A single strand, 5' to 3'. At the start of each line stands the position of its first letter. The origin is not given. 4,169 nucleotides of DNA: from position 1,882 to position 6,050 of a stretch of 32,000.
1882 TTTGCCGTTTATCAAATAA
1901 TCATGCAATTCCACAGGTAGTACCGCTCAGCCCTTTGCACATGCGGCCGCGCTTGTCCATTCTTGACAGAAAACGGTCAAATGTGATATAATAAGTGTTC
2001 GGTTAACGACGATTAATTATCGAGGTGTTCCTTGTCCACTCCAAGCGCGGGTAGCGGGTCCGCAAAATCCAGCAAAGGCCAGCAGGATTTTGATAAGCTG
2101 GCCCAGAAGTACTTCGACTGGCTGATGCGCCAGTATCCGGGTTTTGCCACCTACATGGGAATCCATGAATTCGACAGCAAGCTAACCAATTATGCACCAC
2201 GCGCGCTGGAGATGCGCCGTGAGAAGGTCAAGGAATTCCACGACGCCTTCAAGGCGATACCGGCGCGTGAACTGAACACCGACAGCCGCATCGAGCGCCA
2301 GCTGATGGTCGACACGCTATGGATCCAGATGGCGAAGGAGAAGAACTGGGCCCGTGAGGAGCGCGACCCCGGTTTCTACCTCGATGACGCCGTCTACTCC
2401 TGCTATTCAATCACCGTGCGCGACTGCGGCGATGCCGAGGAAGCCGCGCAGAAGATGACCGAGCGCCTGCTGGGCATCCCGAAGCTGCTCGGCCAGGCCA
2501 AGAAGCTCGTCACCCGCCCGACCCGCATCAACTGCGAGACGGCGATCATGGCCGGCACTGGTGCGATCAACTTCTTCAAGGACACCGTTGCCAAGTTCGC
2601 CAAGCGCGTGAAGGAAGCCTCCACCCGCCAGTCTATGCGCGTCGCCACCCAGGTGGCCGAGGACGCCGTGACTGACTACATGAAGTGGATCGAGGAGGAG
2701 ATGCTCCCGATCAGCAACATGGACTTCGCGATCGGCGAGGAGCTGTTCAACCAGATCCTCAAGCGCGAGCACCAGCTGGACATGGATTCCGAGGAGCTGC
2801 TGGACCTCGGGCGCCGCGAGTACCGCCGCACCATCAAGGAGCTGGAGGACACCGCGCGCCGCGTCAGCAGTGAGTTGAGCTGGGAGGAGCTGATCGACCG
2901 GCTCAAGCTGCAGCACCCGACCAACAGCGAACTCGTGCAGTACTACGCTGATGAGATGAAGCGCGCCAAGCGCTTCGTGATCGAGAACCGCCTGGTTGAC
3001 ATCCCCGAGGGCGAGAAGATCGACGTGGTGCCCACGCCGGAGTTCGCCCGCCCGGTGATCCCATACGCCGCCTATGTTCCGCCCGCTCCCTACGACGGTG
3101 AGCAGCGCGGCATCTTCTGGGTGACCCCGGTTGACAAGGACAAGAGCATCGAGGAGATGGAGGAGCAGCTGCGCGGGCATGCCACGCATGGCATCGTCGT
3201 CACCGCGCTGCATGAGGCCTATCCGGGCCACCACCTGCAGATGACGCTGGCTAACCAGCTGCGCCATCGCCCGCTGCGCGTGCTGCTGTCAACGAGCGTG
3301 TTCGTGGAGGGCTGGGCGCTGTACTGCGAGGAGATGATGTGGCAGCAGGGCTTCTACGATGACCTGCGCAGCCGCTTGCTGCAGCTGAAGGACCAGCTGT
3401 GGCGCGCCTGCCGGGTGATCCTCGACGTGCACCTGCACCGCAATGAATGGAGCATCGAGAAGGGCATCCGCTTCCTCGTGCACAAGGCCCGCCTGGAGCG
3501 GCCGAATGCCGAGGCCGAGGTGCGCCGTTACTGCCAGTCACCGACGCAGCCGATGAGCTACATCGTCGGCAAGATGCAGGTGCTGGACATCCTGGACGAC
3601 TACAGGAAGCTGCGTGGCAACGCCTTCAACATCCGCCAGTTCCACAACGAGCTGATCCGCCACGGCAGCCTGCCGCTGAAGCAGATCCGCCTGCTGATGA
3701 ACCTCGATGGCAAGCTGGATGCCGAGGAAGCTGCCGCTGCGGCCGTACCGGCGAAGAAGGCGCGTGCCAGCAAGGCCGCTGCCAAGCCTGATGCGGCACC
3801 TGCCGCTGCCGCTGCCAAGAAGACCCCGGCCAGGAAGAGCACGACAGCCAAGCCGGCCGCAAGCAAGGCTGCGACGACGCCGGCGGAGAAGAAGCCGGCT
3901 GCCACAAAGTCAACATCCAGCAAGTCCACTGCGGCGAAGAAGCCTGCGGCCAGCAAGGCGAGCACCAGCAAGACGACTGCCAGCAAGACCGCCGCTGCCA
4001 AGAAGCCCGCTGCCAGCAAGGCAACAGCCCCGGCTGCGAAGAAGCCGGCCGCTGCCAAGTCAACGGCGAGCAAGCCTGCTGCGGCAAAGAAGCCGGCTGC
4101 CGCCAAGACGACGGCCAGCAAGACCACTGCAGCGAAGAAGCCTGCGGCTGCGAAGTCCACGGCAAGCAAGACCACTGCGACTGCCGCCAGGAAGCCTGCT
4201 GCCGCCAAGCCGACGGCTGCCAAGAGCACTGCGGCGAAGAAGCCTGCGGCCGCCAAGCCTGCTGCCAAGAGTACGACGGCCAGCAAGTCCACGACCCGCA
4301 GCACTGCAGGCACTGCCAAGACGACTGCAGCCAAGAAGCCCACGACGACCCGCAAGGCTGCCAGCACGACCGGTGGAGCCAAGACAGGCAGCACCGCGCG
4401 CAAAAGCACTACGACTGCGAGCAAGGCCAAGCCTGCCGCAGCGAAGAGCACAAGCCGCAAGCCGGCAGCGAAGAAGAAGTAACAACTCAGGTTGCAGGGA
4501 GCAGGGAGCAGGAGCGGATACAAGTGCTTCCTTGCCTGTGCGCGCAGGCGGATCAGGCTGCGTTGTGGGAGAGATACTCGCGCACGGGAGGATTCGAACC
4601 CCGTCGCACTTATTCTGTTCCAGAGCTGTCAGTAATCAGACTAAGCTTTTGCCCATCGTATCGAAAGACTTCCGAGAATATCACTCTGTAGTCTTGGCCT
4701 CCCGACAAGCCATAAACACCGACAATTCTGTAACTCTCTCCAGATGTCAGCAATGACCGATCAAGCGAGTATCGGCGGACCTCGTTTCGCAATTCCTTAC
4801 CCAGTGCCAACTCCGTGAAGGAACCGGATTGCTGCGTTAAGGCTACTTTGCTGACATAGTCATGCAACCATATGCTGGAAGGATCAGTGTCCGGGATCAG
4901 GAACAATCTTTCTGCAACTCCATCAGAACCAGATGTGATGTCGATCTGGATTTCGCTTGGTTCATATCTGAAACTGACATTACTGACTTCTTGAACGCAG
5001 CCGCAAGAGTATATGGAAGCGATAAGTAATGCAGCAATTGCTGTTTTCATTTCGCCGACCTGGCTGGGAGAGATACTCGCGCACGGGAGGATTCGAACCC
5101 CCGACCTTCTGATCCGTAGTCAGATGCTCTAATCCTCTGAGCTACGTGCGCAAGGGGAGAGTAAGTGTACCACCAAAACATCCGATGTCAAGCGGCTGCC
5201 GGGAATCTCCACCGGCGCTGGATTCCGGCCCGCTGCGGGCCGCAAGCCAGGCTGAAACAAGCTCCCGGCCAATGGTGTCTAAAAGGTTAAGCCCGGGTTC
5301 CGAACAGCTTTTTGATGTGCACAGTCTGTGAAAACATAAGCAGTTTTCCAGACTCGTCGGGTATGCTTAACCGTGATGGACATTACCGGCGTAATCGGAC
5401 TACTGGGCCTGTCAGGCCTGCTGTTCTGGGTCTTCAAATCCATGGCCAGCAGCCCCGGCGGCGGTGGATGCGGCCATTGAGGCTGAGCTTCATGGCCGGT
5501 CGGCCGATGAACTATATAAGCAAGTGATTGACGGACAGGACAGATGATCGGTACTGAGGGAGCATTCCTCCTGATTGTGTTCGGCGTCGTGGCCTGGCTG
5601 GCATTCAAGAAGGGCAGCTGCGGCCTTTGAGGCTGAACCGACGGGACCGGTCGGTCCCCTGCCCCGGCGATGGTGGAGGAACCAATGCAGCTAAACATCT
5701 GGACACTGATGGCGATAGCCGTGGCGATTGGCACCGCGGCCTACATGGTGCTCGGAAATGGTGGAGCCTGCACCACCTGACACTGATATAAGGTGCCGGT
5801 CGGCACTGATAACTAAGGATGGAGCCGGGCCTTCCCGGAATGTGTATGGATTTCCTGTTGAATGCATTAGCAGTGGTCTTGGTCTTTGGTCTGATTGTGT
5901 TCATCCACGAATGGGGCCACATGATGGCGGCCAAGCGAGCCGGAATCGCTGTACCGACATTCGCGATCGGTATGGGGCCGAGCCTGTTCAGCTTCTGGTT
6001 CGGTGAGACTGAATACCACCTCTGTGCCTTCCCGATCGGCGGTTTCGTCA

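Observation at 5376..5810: Three tandem modules of a ~30-aa TM micro-ORF ending Cys-x-x plus a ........-centred hairpin, just upstream of the site-2 protease gene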

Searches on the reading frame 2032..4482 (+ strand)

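Call 75: search_protein_families(library=pfam, max_evalue=0.01, proteins=[window:2032-4482:+])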
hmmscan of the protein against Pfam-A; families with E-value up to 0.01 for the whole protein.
window:2032-4482:+ (816 aa): 2 families
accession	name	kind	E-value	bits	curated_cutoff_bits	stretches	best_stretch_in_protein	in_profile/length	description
PF05960.17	DUF885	-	4.6e-103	347.1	32.4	1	36-553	1-529/532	Bacterial protein of unknown function (DUF885)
PF07382.16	HC2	-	0.0066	17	40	1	668-814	9-159/194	Histone H1-like nucleoprotein HC2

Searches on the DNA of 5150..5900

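Call 15: search_rna_families(source=window, start=5150, end=5900, threshold=evalue, max_evalue=10, show_alignments=5)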
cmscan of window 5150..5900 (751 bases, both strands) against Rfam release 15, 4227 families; matches with E-value up to 10: 2.
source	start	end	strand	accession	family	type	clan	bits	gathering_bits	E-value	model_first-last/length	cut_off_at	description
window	5223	5254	-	RF00520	ybhL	Cis-reg; leader;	-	17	50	4.6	1-73/73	no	ybhL leader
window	5762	5794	+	RF03033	NLPC-P60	Cis-reg;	-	15.2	53.7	8.1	1-96/96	no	NLPC-P60 RNA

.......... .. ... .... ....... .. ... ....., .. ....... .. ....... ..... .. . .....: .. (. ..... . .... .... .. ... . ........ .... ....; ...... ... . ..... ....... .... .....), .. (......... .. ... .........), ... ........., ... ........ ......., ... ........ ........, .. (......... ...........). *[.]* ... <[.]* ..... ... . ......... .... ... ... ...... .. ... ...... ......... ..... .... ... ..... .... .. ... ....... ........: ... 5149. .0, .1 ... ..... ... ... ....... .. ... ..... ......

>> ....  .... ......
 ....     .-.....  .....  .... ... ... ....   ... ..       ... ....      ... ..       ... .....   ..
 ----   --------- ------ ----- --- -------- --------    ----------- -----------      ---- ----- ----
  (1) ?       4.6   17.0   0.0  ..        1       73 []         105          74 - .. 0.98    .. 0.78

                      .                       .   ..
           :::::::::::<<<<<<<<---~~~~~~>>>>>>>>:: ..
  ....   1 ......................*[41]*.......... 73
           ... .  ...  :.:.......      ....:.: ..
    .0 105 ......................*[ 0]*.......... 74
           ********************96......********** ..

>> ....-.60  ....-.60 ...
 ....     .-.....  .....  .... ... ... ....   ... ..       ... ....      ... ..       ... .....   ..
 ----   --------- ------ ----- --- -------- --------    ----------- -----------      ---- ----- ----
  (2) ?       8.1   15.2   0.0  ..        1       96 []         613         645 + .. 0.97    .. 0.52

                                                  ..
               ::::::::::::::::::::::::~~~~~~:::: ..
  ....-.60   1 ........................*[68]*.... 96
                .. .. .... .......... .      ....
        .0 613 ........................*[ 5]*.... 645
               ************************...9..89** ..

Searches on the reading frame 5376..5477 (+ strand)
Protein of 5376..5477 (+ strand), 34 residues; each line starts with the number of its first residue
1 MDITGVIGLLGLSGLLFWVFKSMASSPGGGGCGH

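Call 78: search_protein_representatives(alignment_id=A8)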
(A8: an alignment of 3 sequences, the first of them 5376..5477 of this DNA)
Query: 3 sequences, 34 profile positions. Proteins with E-value up to 0.001 (for the whole library): 3; up to 1e-10: 2; up to 1e-30: 0. The best 3 are listed.
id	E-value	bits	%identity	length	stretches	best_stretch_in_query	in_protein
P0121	3.5e-19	84.4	-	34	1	1-34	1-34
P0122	1.1e-18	82.9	-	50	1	1-34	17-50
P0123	1.9e-06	43.7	-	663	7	13-25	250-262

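Call 86: list_cluster_members(proteins=[P0122, P0121, window:5376-5477:+, window:5544-5627:+, window:5685-5777:+, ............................, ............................, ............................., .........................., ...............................])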
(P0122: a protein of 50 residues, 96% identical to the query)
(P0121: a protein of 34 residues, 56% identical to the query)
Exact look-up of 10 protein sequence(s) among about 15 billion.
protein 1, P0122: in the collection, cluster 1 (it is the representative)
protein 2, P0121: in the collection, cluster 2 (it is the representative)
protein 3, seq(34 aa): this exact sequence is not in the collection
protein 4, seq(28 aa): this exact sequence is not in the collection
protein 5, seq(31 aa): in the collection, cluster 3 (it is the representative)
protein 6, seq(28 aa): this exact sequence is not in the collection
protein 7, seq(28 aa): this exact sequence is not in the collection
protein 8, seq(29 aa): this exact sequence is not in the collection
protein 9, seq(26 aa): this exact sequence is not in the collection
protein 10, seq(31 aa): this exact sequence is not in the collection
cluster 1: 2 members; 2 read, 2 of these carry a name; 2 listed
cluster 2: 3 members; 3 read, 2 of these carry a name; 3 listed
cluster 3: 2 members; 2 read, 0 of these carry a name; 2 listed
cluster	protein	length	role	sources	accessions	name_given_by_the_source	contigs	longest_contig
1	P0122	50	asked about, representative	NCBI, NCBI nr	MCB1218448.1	hypothetical protein KDL44_13755 [bacterium] | hypothetical protein [bacterium]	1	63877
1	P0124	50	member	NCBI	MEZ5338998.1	MAG: hypothetical protein R3F46_12155 [bacterium]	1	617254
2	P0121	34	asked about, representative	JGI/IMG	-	hypothetical protein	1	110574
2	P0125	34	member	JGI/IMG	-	nitrate reductase NapE component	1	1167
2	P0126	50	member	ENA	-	-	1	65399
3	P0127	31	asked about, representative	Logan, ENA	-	-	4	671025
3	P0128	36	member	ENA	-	-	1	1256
